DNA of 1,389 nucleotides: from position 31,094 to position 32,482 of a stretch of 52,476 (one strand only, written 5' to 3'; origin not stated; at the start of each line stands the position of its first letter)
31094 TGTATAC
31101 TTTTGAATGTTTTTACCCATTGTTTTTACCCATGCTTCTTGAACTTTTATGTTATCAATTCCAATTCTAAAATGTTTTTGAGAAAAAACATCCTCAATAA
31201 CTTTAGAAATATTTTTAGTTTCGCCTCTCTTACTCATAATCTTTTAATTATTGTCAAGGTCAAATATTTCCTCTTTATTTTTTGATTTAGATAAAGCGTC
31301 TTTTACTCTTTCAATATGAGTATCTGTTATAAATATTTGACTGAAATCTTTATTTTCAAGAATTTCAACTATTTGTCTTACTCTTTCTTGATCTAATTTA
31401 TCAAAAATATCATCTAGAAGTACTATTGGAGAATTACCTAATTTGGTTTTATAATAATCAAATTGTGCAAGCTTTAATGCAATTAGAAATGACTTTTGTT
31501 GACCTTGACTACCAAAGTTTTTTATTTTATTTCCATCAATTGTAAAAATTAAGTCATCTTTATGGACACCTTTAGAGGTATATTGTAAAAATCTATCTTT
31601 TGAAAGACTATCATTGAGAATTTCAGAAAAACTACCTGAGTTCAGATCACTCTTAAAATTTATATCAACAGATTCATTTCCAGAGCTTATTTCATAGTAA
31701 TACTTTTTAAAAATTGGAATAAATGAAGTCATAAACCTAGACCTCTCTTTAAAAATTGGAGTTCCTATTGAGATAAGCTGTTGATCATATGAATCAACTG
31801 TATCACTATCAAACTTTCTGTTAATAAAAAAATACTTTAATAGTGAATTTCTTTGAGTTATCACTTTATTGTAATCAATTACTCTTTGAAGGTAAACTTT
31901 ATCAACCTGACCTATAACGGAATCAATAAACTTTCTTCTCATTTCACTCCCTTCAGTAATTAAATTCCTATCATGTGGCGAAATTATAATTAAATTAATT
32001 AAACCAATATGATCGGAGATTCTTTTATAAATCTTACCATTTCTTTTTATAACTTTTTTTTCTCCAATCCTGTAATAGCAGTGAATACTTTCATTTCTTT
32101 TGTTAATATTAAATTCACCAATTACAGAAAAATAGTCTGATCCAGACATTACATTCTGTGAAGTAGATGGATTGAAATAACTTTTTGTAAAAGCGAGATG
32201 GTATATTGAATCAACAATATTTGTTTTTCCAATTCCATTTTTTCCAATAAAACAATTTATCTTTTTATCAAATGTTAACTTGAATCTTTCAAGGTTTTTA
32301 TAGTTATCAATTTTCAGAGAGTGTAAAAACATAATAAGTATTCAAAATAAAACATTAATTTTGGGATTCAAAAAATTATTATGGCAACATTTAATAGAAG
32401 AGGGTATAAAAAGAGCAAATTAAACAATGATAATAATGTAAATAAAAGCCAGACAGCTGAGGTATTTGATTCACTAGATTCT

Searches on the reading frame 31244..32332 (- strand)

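Call 71: search_protein_families(library=pfam, proteins=[window:31244-32332:-], max_evalue=0.00001)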
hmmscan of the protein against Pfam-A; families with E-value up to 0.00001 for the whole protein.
window:31244-32332:- (362 aa): 4 families
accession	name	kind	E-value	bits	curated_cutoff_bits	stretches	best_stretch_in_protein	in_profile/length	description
PF02463.25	SMC_N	-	9.5e-18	64.9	40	1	2-345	1-204/220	RecF/RecN/SMC N terminal domain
PF13304.12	AAA_21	-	3.7e-10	40.8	27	1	25-336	1-296/304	AAA domain, putative AbiEii toxin, Type IV TA system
PF13175.12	AAA_15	-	6.8e-09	36.2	32.1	1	1-292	1-319/374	AAA ATPase domain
PF13476.12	AAA_23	-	4.3e-07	31.2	27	1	5-140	1-125/201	AAA domain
